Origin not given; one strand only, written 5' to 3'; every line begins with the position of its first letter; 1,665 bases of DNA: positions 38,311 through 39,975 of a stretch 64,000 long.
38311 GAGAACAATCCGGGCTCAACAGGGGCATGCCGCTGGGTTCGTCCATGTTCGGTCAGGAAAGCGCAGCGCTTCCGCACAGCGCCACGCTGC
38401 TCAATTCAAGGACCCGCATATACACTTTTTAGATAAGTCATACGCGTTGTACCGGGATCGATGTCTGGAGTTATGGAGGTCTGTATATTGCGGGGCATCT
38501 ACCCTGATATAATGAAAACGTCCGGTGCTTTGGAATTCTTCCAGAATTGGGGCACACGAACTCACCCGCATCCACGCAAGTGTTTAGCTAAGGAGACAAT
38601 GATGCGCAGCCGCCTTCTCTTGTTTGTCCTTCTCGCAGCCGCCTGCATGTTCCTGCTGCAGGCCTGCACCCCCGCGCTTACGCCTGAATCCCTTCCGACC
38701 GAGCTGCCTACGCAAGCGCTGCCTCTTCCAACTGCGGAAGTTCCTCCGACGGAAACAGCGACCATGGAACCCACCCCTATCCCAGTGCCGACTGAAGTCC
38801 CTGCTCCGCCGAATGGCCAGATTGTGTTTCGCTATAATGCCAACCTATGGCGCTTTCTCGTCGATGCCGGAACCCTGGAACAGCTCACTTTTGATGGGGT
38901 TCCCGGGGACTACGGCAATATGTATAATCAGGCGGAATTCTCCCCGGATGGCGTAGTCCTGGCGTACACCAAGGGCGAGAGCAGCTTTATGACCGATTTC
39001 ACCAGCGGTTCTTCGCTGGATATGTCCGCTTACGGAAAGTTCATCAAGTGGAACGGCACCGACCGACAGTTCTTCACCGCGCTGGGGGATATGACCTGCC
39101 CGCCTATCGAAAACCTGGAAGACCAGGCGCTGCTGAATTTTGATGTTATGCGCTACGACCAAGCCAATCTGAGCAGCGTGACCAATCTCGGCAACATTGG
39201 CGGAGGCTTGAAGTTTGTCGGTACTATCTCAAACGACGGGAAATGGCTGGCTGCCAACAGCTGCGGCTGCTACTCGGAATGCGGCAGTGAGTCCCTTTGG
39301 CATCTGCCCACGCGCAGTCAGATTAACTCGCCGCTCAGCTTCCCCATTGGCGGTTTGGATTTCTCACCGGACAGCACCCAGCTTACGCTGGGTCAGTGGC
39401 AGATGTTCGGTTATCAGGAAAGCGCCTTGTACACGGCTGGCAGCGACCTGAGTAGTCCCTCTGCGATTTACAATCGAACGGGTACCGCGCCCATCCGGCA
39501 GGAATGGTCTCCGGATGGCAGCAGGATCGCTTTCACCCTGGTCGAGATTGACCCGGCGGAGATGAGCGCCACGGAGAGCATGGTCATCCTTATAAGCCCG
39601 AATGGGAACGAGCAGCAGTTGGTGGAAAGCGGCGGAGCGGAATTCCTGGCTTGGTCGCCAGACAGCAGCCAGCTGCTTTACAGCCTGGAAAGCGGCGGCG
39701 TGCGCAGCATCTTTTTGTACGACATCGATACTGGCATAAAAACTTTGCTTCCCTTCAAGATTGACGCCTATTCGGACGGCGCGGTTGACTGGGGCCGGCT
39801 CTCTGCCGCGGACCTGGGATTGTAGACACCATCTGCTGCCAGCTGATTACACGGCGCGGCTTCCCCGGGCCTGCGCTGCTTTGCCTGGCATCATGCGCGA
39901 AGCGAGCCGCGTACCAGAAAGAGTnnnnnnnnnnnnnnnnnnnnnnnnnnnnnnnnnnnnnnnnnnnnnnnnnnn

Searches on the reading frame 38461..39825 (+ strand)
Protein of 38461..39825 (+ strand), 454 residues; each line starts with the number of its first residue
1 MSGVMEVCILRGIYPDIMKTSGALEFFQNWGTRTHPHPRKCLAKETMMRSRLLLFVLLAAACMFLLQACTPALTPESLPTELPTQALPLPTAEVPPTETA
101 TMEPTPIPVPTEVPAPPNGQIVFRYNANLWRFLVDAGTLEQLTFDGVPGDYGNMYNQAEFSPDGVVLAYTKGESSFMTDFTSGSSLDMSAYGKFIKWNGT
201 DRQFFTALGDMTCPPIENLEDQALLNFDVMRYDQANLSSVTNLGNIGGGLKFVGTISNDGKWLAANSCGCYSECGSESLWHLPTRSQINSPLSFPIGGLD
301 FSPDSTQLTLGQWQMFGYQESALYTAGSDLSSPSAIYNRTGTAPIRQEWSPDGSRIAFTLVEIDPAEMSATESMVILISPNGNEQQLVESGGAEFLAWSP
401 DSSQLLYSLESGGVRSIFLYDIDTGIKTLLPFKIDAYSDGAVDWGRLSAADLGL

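Call 37: search_protein_families(library=pfam, proteins=[window:38461-39825:+], max_evalue=0.00001)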
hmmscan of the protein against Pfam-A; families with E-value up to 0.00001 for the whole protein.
window:38461-39825:+ (454 aa): 1 family
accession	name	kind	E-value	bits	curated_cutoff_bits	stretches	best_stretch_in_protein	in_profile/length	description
PF07676.18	PD40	-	3.5e-09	36.8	20.9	0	349-359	16-26/38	WD40-like Beta Propeller Repeat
